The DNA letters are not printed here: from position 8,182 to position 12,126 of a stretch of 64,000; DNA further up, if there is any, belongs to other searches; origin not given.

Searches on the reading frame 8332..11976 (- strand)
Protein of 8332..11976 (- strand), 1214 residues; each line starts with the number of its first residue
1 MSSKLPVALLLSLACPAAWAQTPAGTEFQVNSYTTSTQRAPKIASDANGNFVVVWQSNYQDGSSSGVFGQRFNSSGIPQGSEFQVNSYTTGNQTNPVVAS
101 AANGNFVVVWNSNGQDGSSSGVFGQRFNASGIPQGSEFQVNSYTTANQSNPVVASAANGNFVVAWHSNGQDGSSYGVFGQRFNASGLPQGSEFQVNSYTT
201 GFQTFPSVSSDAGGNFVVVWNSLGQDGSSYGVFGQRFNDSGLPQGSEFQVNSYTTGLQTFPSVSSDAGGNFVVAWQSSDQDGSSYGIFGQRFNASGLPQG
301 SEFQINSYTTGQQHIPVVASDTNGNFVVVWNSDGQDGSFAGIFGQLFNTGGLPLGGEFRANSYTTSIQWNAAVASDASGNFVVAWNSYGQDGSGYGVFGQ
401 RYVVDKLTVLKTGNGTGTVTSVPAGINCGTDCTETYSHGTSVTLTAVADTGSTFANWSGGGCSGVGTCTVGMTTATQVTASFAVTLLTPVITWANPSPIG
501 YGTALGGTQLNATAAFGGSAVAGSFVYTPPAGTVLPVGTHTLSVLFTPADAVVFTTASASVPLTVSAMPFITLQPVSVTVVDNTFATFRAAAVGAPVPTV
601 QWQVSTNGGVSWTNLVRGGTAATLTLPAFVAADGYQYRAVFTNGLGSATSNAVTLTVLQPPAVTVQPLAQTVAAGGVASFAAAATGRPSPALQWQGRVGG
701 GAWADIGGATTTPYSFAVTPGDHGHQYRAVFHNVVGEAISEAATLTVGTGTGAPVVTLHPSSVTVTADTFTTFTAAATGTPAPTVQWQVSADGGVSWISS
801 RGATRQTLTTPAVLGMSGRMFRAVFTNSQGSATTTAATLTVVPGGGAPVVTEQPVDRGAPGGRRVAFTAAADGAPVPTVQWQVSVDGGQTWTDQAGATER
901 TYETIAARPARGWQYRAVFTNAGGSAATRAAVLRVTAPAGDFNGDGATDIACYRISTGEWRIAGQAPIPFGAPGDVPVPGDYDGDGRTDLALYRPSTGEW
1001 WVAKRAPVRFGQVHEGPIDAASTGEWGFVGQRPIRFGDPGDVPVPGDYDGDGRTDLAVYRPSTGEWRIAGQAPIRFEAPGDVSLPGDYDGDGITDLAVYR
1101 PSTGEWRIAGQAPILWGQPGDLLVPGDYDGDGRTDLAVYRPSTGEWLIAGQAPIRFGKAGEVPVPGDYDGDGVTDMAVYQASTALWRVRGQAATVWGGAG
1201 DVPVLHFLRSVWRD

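Call 62: search_protein_families(library=ncbifam, max_evalue=0.001, proteins=[window:8332-11976:-])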
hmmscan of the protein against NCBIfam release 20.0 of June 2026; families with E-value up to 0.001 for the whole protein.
window:8332-11976:- (1214 aa): 2 families
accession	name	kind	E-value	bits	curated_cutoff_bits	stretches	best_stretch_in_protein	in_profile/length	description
NF047539.1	XAC2610_fam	domain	1.8e-07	31.5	35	0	940-957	4-21/89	XAC2610-related protein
NF053835.1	PDIAV_lipo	equivalog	5e-05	22.9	90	1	26-309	28-308/458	PDIAV motif-containing lipoprotein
